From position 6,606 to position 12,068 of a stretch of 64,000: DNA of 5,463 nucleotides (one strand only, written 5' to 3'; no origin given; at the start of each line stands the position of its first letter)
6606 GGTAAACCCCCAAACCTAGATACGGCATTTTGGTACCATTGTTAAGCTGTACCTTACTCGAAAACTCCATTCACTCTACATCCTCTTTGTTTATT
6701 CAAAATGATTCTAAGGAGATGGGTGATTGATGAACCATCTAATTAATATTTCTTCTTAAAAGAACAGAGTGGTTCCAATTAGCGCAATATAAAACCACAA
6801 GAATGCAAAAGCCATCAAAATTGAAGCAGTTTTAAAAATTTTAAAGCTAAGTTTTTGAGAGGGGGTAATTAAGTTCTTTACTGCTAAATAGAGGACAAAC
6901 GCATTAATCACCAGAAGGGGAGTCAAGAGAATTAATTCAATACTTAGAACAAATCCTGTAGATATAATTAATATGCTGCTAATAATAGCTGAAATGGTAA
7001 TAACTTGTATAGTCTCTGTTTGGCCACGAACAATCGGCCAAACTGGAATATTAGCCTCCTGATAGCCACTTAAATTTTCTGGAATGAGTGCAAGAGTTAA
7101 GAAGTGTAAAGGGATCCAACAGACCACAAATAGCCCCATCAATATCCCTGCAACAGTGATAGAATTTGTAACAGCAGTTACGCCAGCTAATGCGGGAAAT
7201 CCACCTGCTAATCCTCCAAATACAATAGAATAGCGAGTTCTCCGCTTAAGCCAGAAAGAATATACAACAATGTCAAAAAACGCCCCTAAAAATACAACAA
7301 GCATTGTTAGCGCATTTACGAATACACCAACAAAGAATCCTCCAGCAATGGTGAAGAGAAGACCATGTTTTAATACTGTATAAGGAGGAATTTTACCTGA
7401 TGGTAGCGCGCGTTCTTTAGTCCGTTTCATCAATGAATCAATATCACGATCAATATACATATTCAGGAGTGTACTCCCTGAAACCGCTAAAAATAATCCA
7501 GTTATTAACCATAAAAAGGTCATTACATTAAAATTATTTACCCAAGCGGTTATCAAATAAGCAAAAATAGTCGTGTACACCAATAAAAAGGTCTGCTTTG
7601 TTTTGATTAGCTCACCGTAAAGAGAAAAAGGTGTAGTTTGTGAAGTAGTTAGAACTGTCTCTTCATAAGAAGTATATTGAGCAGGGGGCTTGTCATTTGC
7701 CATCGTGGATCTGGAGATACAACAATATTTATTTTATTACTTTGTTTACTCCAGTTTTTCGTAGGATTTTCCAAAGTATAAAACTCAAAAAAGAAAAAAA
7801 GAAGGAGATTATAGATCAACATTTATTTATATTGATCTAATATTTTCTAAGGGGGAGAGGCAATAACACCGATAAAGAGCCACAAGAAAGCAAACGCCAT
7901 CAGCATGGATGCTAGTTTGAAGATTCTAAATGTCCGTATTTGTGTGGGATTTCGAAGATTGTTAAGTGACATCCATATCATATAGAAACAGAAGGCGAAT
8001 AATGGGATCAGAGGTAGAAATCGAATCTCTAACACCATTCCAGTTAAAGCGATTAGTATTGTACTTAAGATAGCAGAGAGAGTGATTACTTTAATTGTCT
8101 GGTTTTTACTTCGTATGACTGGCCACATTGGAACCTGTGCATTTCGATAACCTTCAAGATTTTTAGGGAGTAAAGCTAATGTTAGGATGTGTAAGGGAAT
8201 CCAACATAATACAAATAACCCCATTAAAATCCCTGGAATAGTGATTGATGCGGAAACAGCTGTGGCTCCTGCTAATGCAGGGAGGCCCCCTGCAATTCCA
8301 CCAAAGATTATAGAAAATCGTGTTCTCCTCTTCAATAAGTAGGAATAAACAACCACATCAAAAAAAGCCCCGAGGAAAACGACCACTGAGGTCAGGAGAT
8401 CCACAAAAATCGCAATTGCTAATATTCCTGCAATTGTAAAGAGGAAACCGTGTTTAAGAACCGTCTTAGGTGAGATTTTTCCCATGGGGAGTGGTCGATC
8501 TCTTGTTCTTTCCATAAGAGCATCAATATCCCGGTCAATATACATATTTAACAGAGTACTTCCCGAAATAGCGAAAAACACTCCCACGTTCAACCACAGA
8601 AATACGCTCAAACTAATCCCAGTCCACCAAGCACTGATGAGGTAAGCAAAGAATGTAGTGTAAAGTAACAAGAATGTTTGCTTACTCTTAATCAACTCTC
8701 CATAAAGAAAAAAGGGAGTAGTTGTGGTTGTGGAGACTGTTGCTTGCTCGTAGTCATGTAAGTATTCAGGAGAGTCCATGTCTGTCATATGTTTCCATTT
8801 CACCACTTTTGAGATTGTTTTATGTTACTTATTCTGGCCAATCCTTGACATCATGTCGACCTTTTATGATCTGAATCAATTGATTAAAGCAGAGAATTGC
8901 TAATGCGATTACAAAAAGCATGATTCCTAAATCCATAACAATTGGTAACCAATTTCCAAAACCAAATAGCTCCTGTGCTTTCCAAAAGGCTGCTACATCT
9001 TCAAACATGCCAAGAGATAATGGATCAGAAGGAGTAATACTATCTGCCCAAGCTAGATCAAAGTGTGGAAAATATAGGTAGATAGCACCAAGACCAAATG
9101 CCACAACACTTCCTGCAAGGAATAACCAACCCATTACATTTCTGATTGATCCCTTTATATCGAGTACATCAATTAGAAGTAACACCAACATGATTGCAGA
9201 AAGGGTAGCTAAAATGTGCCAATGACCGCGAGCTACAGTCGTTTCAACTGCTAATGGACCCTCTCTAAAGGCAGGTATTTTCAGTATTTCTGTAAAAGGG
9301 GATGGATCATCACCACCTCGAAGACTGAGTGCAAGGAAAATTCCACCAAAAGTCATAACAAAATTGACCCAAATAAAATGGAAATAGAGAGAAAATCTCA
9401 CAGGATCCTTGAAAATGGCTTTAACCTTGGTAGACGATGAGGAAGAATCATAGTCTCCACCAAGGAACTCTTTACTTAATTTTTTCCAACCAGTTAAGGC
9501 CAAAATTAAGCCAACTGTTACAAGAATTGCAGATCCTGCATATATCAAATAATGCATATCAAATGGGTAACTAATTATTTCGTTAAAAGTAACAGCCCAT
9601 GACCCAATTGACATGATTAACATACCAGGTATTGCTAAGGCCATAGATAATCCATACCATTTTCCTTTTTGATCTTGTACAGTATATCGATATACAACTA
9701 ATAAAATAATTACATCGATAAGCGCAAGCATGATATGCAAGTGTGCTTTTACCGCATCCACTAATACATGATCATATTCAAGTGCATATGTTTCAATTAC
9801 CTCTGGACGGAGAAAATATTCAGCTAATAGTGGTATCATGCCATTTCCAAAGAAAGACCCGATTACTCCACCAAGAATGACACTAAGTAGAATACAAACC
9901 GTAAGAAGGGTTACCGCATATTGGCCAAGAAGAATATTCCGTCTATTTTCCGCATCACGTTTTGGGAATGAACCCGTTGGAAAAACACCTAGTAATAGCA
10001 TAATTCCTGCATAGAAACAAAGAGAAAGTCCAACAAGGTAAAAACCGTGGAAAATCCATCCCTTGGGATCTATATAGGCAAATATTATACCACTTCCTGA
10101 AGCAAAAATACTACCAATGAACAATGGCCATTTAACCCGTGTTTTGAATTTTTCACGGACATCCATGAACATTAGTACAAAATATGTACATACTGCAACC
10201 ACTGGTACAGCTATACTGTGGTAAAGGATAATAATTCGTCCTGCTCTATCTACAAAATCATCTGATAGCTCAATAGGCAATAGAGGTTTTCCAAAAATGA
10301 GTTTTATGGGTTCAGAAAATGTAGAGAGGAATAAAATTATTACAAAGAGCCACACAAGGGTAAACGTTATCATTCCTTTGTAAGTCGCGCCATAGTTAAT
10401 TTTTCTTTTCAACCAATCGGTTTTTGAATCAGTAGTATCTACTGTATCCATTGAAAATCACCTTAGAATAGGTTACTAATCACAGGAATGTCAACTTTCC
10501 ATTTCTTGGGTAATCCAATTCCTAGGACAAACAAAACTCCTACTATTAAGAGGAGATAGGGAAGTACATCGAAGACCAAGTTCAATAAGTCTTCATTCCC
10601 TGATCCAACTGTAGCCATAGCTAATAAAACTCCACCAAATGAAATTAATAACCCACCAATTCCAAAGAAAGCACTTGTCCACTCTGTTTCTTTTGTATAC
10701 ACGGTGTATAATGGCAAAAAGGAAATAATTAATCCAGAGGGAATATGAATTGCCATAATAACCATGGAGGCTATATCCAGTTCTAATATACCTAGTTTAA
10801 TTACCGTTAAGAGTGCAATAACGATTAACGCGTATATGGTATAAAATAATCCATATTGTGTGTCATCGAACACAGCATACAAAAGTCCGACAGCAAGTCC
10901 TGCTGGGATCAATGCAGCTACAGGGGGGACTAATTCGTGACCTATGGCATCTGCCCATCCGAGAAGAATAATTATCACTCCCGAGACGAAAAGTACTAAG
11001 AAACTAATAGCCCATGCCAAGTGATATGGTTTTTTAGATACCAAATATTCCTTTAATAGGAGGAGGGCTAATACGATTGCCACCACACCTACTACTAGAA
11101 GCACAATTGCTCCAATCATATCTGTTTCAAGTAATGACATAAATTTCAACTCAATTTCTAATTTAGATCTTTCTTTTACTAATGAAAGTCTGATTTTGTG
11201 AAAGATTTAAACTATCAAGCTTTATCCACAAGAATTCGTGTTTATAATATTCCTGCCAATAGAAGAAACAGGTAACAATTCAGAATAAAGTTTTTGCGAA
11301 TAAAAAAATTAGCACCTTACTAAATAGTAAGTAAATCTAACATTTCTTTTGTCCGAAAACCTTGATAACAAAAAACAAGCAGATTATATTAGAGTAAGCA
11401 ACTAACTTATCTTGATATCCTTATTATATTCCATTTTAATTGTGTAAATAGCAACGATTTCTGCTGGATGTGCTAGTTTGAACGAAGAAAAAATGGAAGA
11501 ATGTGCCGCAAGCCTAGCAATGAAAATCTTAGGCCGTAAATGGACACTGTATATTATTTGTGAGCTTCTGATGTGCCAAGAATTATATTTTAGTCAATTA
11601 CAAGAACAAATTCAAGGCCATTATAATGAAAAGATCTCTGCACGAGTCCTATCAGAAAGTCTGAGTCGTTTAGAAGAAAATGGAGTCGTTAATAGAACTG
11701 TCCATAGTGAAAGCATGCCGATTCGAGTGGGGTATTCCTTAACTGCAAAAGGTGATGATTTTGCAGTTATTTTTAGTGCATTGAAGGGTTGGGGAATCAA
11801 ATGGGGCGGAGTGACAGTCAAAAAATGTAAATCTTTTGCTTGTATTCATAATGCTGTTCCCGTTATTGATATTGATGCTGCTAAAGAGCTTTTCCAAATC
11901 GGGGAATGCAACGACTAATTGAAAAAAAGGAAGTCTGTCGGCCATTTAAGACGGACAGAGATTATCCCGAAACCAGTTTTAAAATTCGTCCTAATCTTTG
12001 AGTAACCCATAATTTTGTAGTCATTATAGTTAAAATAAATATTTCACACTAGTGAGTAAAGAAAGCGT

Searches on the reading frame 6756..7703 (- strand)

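Call 54: search_protein_families(library=pfam, proteins=[window:6756-7703:-], max_evalue=0.00001)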
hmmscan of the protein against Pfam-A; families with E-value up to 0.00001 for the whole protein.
window:6756-7703:- (315 aa): 1 family
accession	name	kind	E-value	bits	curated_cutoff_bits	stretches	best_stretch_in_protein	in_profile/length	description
PF01040.23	UbiA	-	2.4e-43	148.7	34.2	1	42-295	2-245/250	UbiA prenyltransferase family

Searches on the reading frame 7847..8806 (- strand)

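Call 54: search_protein_families(library=pfam, proteins=[window:7847-8806:-], max_evalue=0.00001)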
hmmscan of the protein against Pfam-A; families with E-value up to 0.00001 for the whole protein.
window:7847-8806:- (319 aa): 1 family
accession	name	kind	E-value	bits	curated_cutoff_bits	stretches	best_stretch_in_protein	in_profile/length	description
PF01040.23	UbiA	-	1.1e-44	153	34.2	1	48-299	2-248/250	UbiA prenyltransferase family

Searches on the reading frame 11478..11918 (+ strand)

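Call 60: search_protein_families(library=pfam, proteins=[window:11478-11918:+], max_evalue=0.001)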
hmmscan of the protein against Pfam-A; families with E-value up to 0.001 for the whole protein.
window:11478-11918:+ (146 aa): 2 families
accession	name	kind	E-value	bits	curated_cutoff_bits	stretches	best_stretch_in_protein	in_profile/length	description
PF01638.23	HxlR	-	1.7e-17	63.5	20.8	1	17-110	1-87/91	HxlR-like helix-turn-helix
PF03551.20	PadR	-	0.0001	22.6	27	1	30-93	4-70/75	Transcriptional regulator PadR-like family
